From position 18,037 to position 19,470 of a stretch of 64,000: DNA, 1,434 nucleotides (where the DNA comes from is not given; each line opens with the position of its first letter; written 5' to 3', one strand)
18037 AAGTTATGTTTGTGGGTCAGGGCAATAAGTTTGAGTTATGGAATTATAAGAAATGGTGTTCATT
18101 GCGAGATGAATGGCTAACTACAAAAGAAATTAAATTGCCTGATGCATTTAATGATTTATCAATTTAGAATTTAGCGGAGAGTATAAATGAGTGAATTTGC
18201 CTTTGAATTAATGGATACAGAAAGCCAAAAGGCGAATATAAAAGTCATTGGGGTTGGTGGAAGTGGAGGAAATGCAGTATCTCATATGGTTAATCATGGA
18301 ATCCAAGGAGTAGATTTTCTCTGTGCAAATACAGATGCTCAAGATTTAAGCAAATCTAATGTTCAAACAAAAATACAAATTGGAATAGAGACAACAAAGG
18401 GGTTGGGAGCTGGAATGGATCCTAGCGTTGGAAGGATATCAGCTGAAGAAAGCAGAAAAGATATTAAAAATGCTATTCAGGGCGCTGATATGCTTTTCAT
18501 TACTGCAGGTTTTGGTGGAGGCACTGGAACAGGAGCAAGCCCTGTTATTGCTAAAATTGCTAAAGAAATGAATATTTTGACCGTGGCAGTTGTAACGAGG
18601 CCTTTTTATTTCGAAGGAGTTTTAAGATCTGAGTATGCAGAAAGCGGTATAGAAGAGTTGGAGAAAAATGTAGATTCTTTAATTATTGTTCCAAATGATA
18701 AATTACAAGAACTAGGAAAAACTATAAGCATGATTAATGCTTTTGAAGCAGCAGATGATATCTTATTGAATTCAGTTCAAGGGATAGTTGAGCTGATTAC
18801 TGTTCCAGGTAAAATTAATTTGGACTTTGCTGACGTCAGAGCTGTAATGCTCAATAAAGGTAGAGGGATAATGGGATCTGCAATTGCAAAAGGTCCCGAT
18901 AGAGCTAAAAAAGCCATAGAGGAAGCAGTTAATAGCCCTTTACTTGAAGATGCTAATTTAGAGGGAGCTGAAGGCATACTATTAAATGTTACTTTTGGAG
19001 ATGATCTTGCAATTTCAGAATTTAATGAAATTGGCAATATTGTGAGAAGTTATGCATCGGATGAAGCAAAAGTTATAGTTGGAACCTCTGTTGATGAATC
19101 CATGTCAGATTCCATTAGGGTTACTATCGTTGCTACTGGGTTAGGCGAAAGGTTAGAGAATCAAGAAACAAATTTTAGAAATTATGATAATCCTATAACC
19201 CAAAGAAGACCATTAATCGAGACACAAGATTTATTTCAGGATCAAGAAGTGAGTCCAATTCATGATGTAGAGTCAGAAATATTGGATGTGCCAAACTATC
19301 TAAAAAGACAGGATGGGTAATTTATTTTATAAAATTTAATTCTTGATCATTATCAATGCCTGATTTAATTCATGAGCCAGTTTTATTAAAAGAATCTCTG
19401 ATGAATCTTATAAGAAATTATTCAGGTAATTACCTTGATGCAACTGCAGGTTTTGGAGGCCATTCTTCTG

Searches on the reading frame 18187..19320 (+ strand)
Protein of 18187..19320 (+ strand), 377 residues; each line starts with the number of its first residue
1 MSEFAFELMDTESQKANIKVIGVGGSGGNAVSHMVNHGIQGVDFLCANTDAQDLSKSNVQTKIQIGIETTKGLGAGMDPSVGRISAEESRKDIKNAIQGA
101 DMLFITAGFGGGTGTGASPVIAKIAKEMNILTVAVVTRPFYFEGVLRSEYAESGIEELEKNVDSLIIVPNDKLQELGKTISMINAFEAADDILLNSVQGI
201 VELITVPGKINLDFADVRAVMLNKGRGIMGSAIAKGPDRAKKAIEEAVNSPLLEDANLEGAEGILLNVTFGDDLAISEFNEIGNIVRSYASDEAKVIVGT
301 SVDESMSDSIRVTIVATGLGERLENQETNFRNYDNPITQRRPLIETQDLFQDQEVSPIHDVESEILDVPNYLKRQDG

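Call 23: search_protein_families(library=ncbifam, max_evalue=1e-20, proteins=[window:18187-19320:+])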
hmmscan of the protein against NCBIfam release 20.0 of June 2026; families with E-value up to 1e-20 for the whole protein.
window:18187-19320:+ (377 aa): 1 family
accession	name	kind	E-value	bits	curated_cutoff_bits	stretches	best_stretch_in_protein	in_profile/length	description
TIGR00065.1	ftsZ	equivalog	6.2e-124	413.9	295.2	1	9-331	11-336/353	cell division protein FtsZ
